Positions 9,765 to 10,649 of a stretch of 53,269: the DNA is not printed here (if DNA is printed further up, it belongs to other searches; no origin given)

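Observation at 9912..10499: Fused double-domain CsoR-family repressor with an x-C-S-C (CstR-like) fingerprint in both halves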

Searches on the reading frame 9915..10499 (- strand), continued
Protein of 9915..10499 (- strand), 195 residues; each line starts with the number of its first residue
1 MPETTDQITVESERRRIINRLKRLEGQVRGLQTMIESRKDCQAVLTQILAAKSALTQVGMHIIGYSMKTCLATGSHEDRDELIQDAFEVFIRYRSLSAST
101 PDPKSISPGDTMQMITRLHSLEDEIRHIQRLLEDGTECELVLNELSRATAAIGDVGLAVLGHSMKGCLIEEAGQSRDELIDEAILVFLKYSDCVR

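Call 69: find_homologous_proteins(query=P0133, max_evalue=1e-10)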
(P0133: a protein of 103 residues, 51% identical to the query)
Query P0133 (103 aa): 153 proteins with E <= 1e-10 among 183 candidates; the best 120 are listed.
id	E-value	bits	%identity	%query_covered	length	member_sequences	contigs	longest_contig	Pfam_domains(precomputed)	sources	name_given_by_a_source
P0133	2.1e-59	215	100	100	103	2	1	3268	PF02583.23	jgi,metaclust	metaclust:\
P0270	7.1e-52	191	90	100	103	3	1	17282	PF02583.23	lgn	-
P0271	4.7e-40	153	78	94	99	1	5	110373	PF02583.23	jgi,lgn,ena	-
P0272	1.2e-39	152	73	95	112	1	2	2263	PF02583.23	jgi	jgi:DNA-binding FrmR family transcriptional regulator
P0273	9.1e-39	149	83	84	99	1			PF02583.23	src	-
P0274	2.8e-38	148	70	100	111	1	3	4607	PF02583.23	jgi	jgi:CsoR family transcriptional regulator, copper-sensing transcriptional repressor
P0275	1.6e-37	145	77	83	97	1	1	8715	PF02583.23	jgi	-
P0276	1.7e-37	145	72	91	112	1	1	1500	PF02583.23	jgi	jgi:DNA-binding FrmR family transcriptional regulator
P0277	3.7e-37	144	76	86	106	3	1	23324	PF02583.23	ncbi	ncbi:MAG: metal-sensitive transcriptional regulator [Thermoleophilia bacterium]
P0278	4.7e-37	144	73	96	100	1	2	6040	PF02583.23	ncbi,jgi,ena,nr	ncbi:MAG TPA: metal-sensitive transcriptional regulator [Thermoleophilia bacterium]|nr:metal-sensiti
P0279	5.2e-37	144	70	93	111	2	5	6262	PF02583.23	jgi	jgi:CsoR family transcriptional regulator, copper-sensing transcriptional repressor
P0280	1.7e-36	142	73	87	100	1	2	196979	PF02583.23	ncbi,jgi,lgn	-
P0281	5.0e-36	140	71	96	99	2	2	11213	PF02583.23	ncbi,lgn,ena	ncbi:MAG: metal-sensitive transcriptional regulator [Thermoleophilia bacterium]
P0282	5.9e-36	140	69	96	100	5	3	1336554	PF02583.23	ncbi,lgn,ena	-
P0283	1.0e-35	140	73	92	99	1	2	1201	PF02583.23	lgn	-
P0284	1.6e-35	139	68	95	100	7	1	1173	PF02583.23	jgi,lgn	jgi:DNA-binding FrmR family transcriptional regulator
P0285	1.8e-35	139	70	91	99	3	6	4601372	PF02583.23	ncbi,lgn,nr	ncbi:MAG: metal-sensitive transcriptional regulator [Thermoleophilia bacterium]|nr:metal-sensitive t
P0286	2.1e-35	138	67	94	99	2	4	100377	PF02583.23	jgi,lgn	-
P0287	3.6e-35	138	68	94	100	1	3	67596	PF02583.23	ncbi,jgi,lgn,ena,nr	ncbi:MAG: metal-sensitive transcriptional regulator [Actinobacteria bacterium]|nr:metal-sensitive tr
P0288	3.9e-35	138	76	83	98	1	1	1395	PF02583.23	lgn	-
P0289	4.0e-35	138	70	94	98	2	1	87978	PF02583.23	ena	-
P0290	5.1e-35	137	71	92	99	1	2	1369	PF02583.23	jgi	jgi:DNA-binding FrmR family transcriptional regulator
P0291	5.8e-35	137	68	93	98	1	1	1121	PF02583.23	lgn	-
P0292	7.2e-35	137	72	84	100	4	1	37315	PF02583.23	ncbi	ncbi:MAG: metal-sensitive transcriptional regulator [Thermoleophilia bacterium]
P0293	7.7e-35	137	67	96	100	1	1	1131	PF02583.23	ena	-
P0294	9.0e-35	136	70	86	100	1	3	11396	PF02583.23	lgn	-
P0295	9.2e-35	136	74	84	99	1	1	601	PF02583.23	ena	-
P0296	9.4e-35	136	70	91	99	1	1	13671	PF02583.23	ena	-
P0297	9.4e-35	136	67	96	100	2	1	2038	PF02583.23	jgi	-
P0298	1.1e-34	136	72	89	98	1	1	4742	PF02583.23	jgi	jgi:DNA-binding FrmR family transcriptional regulator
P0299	1.1e-34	136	69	91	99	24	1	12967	PF02583.23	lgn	-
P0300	1.2e-34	136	69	96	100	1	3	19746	PF02583.23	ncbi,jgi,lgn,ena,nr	ncbi:MAG TPA: metal-sensitive transcriptional regulator [Thermoleophilia bacterium]|nr:metal-sensiti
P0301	3.7e-34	134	74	84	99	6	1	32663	PF02583.23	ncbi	ncbi:MAG: metal-sensitive transcriptional regulator [Thermoleophilia bacterium]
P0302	4.7e-34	134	67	94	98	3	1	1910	PF02583.23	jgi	jgi:DNA-binding FrmR family transcriptional regulator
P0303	5.6e-34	134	66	96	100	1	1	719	PF02583.23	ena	-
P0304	5.6e-34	134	70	91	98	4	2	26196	PF02583.23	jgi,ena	-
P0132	1.1e-33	133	74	84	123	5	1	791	PF02583.23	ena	-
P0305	1.1e-33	133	68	84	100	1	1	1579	PF02583.23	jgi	jgi:DNA-binding FrmR family transcriptional regulator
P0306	1.2e-33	133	68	84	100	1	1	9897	PF02583.23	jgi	jgi:DNA-binding FrmR family transcriptional regulator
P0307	1.3e-33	133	74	83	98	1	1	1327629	PF02583.23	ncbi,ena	-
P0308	2.2e-33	132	71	84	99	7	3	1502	PF02583.23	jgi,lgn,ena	-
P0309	6.3e-33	131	71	82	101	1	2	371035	PF02583.23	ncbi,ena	-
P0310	7.0e-33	130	72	83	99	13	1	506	PF02583.23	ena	-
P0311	1.3e-32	130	72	83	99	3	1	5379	PF02583.23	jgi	jgi:CsoR family transcriptional regulator, copper-sensing transcriptional repressor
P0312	3.7e-32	128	67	93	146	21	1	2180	PF02583.23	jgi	-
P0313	3.9e-32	128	70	87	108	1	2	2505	PF02583.23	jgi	jgi:DNA-binding FrmR family transcriptional regulator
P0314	4.9e-32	128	61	93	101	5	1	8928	PF02583.23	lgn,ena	-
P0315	6.7e-32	127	70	86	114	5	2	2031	PF02583.23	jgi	jgi:DNA-binding FrmR family transcriptional regulator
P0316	1.0e-31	127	68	82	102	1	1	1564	PF02583.23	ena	-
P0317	1.3e-31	126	70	81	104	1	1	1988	PF02583.23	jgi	jgi:CsoR family transcriptional regulator, copper-sensing transcriptional repressor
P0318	1.4e-31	126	70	82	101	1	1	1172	PF02583.23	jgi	jgi:CsoR family transcriptional regulator, copper-sensing transcriptional repressor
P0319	1.5e-31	126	67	82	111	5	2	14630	PF02583.23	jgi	jgi:CsoR family transcriptional regulator, copper-sensing transcriptional repressor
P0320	2.7e-31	125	65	82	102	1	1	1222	PF02583.23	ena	-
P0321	3.5e-31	125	67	92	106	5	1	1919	PF02583.23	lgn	-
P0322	3.5e-31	125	70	83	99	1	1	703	PF02583.23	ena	-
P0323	6.2e-31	124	68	82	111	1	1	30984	PF02583.23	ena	-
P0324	9.5e-31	124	62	92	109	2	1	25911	PF02583.23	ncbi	ncbi:MAG: metal-sensitive transcriptional regulator [bacterium]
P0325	2.3e-30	122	69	83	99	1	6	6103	PF02583.23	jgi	jgi:DNA-binding FrmR family transcriptional regulator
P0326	3.0e-30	122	65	82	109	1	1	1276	PF02583.23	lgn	-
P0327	3.5e-30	122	60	95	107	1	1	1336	PF02583.23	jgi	-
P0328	4.7e-30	121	63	92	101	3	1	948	PF02583.23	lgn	-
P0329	4.9e-30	121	61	86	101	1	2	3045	PF02583.23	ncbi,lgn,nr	ncbi:MAG: metal-sensitive transcriptional regulator [Thermoleophilia bacterium]|nr:metal-sensitive t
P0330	5.5e-30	121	65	82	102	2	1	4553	PF02583.23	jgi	-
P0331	5.7e-30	121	65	81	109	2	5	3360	PF02583.23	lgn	-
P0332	6.0e-30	121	65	82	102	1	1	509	PF02583.23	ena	-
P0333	6.1e-30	121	65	82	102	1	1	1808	PF02583.23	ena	-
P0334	8.1e-30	121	64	82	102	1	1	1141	PF02583.23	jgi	jgi:CsoR family transcriptional regulator, copper-sensing transcriptional repressor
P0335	8.4e-30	121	64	82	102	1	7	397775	PF02583.23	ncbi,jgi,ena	jgi:DNA-binding FrmR family transcriptional regulator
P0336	8.6e-30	121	64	82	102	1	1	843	PF02583.23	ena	-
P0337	1.2e-29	120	57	99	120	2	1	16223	PF02583.23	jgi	jgi:CsoR family transcriptional regulator, copper-sensing transcriptional repressor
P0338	1.6e-29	120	67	80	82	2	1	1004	PF02583.23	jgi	jgi:DNA-binding FrmR family transcriptional regulator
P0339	1.7e-29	120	65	86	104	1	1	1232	PF02583.23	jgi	-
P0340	2.2e-29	119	59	94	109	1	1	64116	PF02583.23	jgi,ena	-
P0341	2.9e-29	119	64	82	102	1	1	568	PF02583.23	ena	-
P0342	3.8e-29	118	68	80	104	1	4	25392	PF02583.23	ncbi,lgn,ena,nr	ncbi:MAG: metal-sensitive transcriptional regulator [Actinobacteria bacterium]|nr:metal-sensitive tr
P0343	4.2e-29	118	62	83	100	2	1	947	PF02583.23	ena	-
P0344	4.2e-29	118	64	83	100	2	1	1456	PF02583.23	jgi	jgi:DNA-binding FrmR family transcriptional regulator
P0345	4.4e-29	118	64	82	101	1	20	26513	PF02583.23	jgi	jgi:DNA-binding FrmR family transcriptional regulator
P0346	5.6e-29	118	62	83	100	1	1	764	PF02583.23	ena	-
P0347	6.5e-29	118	64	83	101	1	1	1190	PF02583.23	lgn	-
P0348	6.8e-29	118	60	90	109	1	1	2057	PF02583.23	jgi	jgi:CsoR family transcriptional regulator, copper-sensing transcriptional repressor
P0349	7.6e-29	118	57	93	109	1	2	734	PF02583.23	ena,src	-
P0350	8.8e-29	117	61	95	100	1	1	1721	PF02583.23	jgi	jgi:CsoR family transcriptional regulator, copper-sensing transcriptional repressor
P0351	9.0e-29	117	63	82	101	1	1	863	PF02583.23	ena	-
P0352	1.1e-28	117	64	82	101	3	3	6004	PF02583.23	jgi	jgi:DNA-binding FrmR family transcriptional regulator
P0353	1.6e-28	116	61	82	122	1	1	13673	PF02583.23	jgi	jgi:CsoR family transcriptional regulator, copper-sensing transcriptional repressor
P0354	1.7e-28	116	61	83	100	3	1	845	PF02583.23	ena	-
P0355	2.2e-28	116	62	82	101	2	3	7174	PF02583.23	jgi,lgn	jgi:DNA-binding FrmR family transcriptional regulator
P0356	2.7e-28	116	60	85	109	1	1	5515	PF02583.23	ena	-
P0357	3.3e-28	115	65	81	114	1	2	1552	PF02583.23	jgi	jgi:CsoR family transcriptional regulator, copper-sensing transcriptional repressor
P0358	9.0e-28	114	66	81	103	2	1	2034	PF02583.23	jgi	jgi:DNA-binding FrmR family transcriptional regulator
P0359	9.9e-28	114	57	90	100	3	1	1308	PF02583.23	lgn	-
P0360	1.2e-27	114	65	81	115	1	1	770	PF02583.23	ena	-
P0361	3.3e-27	112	68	83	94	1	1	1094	PF02583.23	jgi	jgi:DNA-binding FrmR family transcriptional regulator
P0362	4.8e-27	112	58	89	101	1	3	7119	PF02583.23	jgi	-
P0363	8.1e-27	111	56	91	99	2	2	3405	PF02583.23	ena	-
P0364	1.1e-26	111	64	81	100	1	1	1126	PF02583.23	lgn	-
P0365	2.4e-26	110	60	89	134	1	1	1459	PF02583.23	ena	-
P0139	2.6e-26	109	63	83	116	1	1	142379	PF02583.23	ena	-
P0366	2.9e-26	109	67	88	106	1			PF02583.23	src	-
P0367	5.4e-26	108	61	81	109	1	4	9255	PF02583.23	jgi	jgi:DNA-binding FrmR family transcriptional regulator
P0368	5.5e-26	108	64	83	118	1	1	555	PF02583.23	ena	-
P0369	3.1e-25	106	54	95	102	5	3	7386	PF02583.23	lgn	-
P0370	2.7e-24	103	56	84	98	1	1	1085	PF02583.23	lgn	-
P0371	3.8e-24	102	59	81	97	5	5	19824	PF02583.23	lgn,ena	-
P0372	9.1e-24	101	98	52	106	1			PF02583.23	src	-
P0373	1.8e-23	100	59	81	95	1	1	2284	PF02583.23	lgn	-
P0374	1.7e-22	97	56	82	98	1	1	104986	PF02583.23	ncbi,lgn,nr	ncbi:MAG: metal-sensitive transcriptional regulator [Actinomycetota bacterium]|nr:metal-sensitive tr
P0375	1.5e-21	94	54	83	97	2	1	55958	PF02583.23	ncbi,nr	ncbi:MAG: metal-sensitive transcriptional regulator [Actinobacteria bacterium]|nr:metal-sensitive tr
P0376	4.6e-21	93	65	68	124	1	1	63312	PF02583.23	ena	-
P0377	4.2e-20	90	48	88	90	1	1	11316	PF02583.23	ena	-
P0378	1.3e-18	85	63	61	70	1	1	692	PF02583.23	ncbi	ncbi:MAG: metal-sensitive transcriptional regulator, partial [Candidatus Geothermincolales bacterium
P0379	5.1e-18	83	58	76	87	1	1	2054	PF02583.23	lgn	-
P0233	5.5e-18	83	47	84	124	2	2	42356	PF02583.23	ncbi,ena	-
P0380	1.3e-16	78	56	75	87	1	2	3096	PF02583.23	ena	-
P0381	3.0e-16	77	57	70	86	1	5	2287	PF02583.23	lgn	-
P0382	4.4e-16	77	55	76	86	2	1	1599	PF02583.23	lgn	-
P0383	4.7e-16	77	57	68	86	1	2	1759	PF02583.23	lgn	-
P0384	4.8e-16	77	53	76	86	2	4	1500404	PF02583.23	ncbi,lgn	ncbi:MAG: metal-sensitive transcriptional regulator [Acidimicrobiia bacterium]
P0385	7.3e-16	76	71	54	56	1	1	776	PF02583.23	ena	-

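Call 70: find_encoding_contigs(protein=P0285, flank=4000, max_places=2)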
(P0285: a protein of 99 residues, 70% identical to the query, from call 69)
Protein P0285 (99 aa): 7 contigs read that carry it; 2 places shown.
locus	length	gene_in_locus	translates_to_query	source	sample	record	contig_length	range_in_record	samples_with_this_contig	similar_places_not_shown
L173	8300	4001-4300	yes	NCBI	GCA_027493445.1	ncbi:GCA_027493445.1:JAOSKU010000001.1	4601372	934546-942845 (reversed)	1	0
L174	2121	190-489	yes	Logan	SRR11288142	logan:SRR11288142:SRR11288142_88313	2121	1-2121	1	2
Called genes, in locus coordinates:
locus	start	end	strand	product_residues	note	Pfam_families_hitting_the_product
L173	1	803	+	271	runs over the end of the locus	PF01149:Fapy_DNA_glyco, PF06831:H2TH, PF06827:zf-FPG_IleRS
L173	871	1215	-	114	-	-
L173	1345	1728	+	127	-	PF01244:Peptidase_M19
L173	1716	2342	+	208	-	PF01244:Peptidase_M19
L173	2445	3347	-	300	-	PF00892:EamA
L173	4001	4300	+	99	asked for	PF02583:Trns_repr_metal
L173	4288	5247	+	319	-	PF01266:DAO (weak), PF01494:FAD_binding_3 (weak), PF01946:Thi4, PF07992:Pyr_redox_2, PF12831:FAD_oxidored, PF13450:NAD_binding_8 (weak), PF13738:Pyr_redox_3, PF00070:Pyr_redox, +4 more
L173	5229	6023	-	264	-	PF02129:Peptidase_S15 (weak), PF20434:BD-FAE (faint), PF00561:Abhydrolase_1 (faint), PF12146:Hydrolase_4, PF12697:Abhydrolase_6 (weak), PF00326:Peptidase_S9, PF08386:Abhydrolase_4 (weak)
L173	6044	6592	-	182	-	PF00156:Pribosyltran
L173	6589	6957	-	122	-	-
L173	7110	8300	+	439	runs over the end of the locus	PF00278:Orn_DAP_Arg_deC, PF02784:Orn_Arg_deC_N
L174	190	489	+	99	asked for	PF02583:Trns_repr_metal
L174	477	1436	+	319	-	PF01266:DAO (weak), PF01494:FAD_binding_3 (weak), PF01946:Thi4, PF07992:Pyr_redox_2, PF12831:FAD_oxidored, PF13450:NAD_binding_8 (weak), PF13738:Pyr_redox_3, PF00070:Pyr_redox, +4 more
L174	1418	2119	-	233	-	?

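Call 71: find_encoding_contigs(protein=P0282, flank=4000, max_places=2)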
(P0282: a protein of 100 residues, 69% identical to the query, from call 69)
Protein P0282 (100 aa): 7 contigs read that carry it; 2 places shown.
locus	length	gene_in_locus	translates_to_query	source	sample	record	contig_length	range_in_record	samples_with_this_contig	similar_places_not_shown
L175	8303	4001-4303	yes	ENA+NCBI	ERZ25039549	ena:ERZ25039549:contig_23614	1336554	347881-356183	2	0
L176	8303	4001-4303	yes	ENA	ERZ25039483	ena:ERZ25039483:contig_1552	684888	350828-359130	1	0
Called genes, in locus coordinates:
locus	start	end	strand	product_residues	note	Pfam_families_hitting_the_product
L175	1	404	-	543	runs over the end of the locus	PF00474:SSF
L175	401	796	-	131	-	PF04341:DUF485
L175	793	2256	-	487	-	PF13185:GAF_2 (faint), PF06580:His_kinase, PF02518:HATPase_c, PF13581:HATPase_c_2 (faint)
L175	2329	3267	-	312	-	PF00892:EamA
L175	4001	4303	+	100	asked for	PF02583:Trns_repr_metal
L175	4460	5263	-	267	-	PF02129:Peptidase_S15 (weak), PF00561:Abhydrolase_1 (weak), PF12146:Hydrolase_4, PF12697:Abhydrolase_6, PF00326:Peptidase_S9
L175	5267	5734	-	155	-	PF00156:Pribosyltran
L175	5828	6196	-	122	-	-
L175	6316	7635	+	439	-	PF00278:Orn_DAP_Arg_deC, PF02784:Orn_Arg_deC_N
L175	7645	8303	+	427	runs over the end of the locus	PF03447:NAD_binding_3, PF00742:Homoserine_dh, PF01842:ACT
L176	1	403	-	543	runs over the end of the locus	PF00474:SSF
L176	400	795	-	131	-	PF04341:DUF485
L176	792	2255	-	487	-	PF13185:GAF_2 (faint), PF06580:His_kinase, PF02518:HATPase_c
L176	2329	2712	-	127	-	PF00892:EamA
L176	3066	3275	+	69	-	-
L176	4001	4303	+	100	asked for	PF02583:Trns_repr_metal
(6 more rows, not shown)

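Call 72: find_encoding_contigs(protein=P0335, flank=4000, max_places=2)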
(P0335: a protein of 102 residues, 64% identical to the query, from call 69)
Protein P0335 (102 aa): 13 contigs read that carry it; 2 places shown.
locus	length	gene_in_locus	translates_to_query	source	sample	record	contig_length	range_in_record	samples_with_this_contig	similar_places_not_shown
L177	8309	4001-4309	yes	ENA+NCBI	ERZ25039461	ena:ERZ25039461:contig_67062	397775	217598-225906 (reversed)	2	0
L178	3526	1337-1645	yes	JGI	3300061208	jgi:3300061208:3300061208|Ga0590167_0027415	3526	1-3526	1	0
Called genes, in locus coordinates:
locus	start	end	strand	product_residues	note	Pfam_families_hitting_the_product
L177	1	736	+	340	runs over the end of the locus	PF07885:Ion_trans_2, PF02254:TrkA_N, PF02080:TrkA_C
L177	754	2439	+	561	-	PF03485:Arg_tRNA_synt_N, PF00750:tRNA-synt_1d (faint)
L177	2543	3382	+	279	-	PF01149:Fapy_DNA_glyco, PF06831:H2TH, PF06827:zf-FPG_IleRS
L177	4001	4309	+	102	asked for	PF02583:Trns_repr_metal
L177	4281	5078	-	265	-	PF02129:Peptidase_S15 (faint), PF00561:Abhydrolase_1 (weak), PF12146:Hydrolase_4, PF12697:Abhydrolase_6, PF00326:Peptidase_S9, PF08386:Abhydrolase_4 (weak)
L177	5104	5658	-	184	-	PF00156:Pribosyltran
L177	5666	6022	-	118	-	-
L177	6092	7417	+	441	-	PF00278:Orn_DAP_Arg_deC, PF02784:Orn_Arg_deC_N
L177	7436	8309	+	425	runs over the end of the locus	PF03447:NAD_binding_3, PF00742:Homoserine_dh, PF01842:ACT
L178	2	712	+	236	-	?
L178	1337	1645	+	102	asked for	PF02583:Trns_repr_metal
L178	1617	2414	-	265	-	PF02129:Peptidase_S15 (faint), PF12146:Hydrolase_4, PF00561:Abhydrolase_1, PF12697:Abhydrolase_6, PF00326:Peptidase_S9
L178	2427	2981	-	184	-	PF00156:Pribosyltran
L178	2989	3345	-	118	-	-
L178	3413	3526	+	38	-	?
